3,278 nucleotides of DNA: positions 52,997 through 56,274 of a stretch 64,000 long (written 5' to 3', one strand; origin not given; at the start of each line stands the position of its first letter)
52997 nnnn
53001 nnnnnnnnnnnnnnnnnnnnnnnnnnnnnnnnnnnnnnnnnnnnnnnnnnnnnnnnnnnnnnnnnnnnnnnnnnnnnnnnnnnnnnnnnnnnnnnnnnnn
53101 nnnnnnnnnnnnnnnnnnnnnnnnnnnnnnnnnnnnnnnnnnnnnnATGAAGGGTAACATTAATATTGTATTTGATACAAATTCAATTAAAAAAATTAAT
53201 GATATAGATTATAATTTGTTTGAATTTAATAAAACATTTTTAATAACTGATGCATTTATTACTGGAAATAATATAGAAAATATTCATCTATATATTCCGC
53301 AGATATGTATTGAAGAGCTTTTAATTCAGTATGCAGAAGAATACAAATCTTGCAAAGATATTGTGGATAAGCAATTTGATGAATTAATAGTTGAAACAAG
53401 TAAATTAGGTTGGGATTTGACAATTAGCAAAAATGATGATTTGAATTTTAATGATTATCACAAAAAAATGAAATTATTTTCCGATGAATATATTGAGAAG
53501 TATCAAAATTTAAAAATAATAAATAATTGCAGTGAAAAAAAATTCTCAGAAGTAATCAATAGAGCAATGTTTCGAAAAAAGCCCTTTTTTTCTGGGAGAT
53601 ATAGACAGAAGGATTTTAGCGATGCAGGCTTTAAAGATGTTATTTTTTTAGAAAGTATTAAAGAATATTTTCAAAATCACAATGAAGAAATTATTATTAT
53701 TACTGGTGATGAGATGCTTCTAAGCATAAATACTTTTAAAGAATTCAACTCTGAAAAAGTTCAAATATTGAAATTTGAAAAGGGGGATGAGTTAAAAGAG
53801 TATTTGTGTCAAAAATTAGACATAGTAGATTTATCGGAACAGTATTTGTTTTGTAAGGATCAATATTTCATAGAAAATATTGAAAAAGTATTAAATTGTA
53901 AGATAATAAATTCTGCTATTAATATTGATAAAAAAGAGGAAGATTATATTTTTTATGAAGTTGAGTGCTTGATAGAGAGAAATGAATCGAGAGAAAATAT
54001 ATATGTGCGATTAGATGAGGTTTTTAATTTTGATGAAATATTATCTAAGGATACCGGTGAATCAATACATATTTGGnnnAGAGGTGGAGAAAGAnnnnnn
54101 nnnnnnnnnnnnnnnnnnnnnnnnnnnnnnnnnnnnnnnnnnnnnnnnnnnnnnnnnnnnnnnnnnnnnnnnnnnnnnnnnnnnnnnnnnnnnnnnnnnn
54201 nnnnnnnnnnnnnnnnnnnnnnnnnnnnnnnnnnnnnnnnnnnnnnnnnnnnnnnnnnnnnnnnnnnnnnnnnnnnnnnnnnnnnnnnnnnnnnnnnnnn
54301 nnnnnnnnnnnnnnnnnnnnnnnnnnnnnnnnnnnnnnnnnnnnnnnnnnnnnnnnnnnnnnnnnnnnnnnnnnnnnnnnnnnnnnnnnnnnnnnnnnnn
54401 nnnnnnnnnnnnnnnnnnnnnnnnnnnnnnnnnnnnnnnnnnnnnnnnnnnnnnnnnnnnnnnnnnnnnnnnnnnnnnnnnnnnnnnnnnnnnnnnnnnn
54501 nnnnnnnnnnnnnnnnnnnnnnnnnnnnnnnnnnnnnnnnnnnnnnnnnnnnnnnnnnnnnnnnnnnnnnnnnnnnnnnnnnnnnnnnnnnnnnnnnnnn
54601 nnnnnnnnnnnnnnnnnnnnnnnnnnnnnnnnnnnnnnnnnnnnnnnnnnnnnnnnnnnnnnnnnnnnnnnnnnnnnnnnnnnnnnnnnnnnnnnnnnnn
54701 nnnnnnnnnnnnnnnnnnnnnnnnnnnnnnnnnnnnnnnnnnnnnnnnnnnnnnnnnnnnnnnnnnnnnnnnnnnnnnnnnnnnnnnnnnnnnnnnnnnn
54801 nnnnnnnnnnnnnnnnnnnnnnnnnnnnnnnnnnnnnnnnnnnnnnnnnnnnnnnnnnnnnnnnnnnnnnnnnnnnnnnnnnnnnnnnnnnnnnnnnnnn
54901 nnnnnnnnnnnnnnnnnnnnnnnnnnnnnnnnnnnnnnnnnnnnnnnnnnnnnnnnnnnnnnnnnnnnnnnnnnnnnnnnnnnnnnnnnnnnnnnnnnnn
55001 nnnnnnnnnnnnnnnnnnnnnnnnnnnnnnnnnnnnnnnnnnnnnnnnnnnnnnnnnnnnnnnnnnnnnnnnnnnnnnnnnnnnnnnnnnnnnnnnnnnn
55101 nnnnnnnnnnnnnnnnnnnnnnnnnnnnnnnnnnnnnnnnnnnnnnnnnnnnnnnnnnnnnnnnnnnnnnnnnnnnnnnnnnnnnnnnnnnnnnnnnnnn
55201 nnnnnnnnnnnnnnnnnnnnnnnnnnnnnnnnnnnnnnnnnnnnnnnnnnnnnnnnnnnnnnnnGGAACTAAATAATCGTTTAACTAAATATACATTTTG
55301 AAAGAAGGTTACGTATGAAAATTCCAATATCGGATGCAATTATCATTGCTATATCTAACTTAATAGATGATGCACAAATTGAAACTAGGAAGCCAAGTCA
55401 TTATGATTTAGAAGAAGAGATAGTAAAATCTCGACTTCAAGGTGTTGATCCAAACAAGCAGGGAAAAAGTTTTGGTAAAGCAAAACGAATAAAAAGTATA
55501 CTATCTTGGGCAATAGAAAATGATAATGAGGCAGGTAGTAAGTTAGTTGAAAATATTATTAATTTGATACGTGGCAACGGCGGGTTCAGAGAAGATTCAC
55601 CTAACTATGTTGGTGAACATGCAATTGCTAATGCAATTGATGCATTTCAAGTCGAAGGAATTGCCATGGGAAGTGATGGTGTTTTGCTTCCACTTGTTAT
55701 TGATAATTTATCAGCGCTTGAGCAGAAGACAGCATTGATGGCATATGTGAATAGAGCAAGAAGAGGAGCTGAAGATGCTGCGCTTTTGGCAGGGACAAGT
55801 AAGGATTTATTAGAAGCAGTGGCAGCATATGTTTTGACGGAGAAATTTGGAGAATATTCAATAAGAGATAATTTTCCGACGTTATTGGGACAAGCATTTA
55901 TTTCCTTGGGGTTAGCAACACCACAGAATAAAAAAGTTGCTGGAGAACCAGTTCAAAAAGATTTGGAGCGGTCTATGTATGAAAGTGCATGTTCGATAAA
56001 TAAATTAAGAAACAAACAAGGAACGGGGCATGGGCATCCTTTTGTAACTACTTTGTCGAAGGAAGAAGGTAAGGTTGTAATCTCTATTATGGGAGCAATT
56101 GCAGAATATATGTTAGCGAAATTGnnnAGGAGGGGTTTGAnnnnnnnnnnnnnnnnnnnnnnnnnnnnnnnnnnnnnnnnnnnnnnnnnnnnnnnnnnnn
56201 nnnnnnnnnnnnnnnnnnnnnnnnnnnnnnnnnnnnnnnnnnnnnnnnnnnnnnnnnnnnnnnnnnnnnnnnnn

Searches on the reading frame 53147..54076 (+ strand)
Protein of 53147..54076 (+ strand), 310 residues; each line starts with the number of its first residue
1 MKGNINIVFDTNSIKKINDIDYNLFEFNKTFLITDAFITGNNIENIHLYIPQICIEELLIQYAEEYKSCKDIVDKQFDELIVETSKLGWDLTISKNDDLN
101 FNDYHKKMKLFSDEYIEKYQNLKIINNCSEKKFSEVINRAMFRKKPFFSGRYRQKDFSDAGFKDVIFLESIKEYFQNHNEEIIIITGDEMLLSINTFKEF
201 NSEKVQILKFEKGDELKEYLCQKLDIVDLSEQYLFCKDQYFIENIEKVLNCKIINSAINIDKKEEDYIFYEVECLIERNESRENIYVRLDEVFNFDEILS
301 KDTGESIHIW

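Call 3: search_protein_families(library=pfam, proteins=[window:53147-54076:+], max_evalue=0.01)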
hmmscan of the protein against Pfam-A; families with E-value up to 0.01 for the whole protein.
window:53147-54076:+ (310 aa): 2 families
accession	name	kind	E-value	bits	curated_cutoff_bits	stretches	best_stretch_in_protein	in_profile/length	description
PF16289.11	PIN_12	-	1.2e-17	65.3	32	1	7-188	1-169/172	PIN domain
PF18476.7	PIN_8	-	0.0073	16.7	26.1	1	84-189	110-208/227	PIN like domain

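Call 4: search_protein_families(library=padloc, proteins=[window:53147-54076:+], max_evalue=0.01)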
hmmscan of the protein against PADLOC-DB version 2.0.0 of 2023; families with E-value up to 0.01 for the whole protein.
window:53147-54076:+ (310 aa): 0 families

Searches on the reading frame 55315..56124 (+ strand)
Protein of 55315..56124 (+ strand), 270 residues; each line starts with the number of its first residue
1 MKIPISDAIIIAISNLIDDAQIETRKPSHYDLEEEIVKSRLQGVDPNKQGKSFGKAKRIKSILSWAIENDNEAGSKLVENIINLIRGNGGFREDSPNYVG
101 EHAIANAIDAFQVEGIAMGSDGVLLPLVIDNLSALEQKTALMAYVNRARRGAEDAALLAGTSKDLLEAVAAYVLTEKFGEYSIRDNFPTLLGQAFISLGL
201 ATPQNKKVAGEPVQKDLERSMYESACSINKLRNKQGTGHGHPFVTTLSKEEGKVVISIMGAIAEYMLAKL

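Call 3: search_protein_families(library=pfam, proteins=[window:55315-56124:+], max_evalue=0.01)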
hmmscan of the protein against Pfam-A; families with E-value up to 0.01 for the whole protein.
window:55315-56124:+ (270 aa): 1 family
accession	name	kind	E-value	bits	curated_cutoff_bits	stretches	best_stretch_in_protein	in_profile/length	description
PF14355.11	Abi_C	-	2.5e-13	50.4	24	1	188-267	1-82/83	Abortive infection C-terminus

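Call 4: search_protein_families(library=padloc, proteins=[window:55315-56124:+], max_evalue=0.01)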
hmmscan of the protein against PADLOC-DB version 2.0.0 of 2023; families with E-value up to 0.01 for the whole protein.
window:55315-56124:+ (270 aa): 1 family
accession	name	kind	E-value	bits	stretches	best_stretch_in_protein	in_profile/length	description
PDLC02347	AbiJ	-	0.0031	15.3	1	161-267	172-274/281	AbiJ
